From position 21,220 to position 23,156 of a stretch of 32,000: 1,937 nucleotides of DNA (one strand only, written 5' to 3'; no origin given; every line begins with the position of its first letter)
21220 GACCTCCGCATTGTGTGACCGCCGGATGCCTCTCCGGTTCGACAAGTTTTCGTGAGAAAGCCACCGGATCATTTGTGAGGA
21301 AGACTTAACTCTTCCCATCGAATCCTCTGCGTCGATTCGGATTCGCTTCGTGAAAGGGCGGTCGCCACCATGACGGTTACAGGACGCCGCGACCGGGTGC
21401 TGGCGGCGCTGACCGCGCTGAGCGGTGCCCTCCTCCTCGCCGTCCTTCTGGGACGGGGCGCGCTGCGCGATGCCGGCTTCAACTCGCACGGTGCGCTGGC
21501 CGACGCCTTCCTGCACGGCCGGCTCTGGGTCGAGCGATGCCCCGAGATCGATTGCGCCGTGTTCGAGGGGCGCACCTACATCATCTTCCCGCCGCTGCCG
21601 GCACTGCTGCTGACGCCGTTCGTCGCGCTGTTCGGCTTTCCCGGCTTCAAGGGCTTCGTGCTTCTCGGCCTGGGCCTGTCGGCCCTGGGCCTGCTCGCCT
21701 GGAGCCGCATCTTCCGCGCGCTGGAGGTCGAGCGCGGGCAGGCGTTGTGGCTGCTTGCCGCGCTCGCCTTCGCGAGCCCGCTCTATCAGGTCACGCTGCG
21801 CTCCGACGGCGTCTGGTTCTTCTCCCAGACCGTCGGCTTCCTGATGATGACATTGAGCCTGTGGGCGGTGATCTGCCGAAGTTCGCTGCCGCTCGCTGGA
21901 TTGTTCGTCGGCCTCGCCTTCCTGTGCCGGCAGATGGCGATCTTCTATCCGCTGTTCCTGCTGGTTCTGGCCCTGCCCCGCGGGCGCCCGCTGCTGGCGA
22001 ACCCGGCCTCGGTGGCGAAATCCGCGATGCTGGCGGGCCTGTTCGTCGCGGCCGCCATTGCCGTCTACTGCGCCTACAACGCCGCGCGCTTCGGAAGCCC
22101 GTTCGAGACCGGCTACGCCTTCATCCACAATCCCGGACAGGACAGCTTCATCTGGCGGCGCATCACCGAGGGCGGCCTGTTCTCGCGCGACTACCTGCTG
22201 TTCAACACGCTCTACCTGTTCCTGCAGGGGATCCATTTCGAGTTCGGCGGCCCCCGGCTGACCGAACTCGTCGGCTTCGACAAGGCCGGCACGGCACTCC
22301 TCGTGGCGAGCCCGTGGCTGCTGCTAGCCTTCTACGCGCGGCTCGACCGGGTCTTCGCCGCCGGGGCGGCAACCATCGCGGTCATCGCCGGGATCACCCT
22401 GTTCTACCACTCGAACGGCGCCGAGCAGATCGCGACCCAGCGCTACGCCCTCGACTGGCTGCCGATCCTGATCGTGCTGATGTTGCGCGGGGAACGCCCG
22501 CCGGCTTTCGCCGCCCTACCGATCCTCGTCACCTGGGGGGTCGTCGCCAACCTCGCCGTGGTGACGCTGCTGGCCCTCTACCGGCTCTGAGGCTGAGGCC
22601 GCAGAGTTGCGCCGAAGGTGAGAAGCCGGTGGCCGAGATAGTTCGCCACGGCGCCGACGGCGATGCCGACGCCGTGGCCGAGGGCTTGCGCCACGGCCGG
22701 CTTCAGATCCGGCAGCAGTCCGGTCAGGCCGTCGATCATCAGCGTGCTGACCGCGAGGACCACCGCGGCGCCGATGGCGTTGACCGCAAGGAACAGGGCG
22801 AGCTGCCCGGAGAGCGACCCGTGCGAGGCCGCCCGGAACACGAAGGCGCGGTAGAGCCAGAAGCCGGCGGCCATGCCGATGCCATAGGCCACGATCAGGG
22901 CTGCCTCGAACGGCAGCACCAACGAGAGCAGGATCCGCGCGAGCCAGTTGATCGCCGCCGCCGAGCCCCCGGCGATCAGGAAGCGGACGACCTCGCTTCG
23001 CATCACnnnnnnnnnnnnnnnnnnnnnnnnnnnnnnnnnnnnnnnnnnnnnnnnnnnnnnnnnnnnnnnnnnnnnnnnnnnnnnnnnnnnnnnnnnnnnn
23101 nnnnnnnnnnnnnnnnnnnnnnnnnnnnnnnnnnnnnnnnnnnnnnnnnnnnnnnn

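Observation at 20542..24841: Four-gene envelope glycosylation module (secreted protein, GT-C-like, GtrA, HAD-UbiA fusion) between ribE and ribH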

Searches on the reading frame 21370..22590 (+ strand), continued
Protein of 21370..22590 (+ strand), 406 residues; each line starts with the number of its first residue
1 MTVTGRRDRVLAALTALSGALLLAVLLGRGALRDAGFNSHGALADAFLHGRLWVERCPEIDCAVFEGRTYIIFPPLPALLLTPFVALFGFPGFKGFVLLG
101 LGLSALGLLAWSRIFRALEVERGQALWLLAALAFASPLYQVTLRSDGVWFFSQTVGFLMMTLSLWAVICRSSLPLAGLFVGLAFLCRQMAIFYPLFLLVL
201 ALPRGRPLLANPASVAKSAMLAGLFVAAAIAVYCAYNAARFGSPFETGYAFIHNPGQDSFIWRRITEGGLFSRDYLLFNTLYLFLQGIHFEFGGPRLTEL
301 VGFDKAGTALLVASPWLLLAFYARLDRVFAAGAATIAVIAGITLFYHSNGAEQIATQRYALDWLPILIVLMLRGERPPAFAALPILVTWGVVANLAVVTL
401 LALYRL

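Call 91: search_protein_families(library=pfam, proteins=[P0338, P0361, P0368, P0386, P0426, P0431, P0440, P0455, P0461, P0332], max_evalue=0.01)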
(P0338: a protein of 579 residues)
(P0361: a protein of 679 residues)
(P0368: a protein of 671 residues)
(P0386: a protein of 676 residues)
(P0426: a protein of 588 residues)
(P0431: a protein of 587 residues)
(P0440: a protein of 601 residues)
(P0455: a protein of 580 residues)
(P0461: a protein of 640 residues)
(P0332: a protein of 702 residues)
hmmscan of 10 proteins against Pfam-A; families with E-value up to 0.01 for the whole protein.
P0338 (579 aa): 1 family
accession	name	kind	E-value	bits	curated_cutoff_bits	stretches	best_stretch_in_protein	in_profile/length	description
PF13231.12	PMT_2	-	4.2e-06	27.5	26.1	1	250-395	3-149/160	Dolichyl-phosphate-mannose-protein mannosyltransferase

P0361 (679 aa): 3 families
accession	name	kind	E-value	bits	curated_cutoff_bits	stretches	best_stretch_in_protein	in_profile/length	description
PF02018.23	CBM_4_9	-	2.6e-06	28.3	25.9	1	28-106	2-75/136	Carbohydrate binding domain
PF13231.12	PMT_2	-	0.00028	21.6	26.1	1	349-503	3-158/160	Dolichyl-phosphate-mannose-protein mannosyltransferase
PF22637.2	CBM_4_9_1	-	0.00039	21.1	27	1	30-175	1-148/148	BppA domain 1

P0368 (671 aa): 1 family
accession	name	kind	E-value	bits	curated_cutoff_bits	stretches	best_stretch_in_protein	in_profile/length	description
PF02018.23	CBM_4_9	-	1.3e-08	35.8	25.9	1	29-109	2-77/136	Carbohydrate binding domain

P0386 (676 aa): 1 family
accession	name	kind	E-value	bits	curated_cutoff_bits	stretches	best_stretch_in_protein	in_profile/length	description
PF02018.23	CBM_4_9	-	1.4e-05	26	25.9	1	23-113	1-88/136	Carbohydrate binding domain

P0426 (588 aa): 0 families

P0431 (587 aa): 0 families

P0440 (601 aa): 0 families

P0455 (580 aa): 0 families

P0461 (640 aa): 0 families

P0332 (702 aa): 4 families
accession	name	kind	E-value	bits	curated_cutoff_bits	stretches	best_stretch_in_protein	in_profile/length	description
PF14870.12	PSII_BNR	-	8.3e-33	114.4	27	4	417-503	6-95/303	Photosynthesis system II assembly factor YCF48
PF02012.26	BNR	-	0.00021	21.2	27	0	658-667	1-10/12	BNR/Asp-box repeat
PF09913.15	DUF2142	-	0.00056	19.3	30.1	1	44-230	78-263/395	Predicted membrane protein (DUF2142)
PF13231.12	PMT_2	-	0.0018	19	26.1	1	68-220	3-154/160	Dolichyl-phosphate-mannose-protein mannosyltransferase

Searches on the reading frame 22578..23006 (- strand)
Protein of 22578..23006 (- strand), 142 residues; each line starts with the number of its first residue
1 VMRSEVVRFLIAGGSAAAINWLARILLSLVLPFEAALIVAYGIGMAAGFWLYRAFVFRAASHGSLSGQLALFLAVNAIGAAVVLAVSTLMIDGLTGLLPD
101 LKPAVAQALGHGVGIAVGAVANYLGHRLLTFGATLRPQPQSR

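Call 5: search_protein_families(library=pfam, proteins=[window:22578-23006:-], max_evalue=0.01)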
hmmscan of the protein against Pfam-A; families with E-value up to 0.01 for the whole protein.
window:22578-23006:- (142 aa): 1 family
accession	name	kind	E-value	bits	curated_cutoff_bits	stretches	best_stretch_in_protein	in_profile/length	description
PF04138.20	GtrA_DPMS_TM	-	2.1e-15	57.3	26.1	1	8-131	1-117/117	GtrA/DPMS, transmembrane domain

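Call 6: search_protein_families(library=ncbifam, proteins=[window:22578-23006:-], max_evalue=0.01)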
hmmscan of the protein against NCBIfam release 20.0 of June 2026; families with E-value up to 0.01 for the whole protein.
window:22578-23006:- (142 aa): 0 families
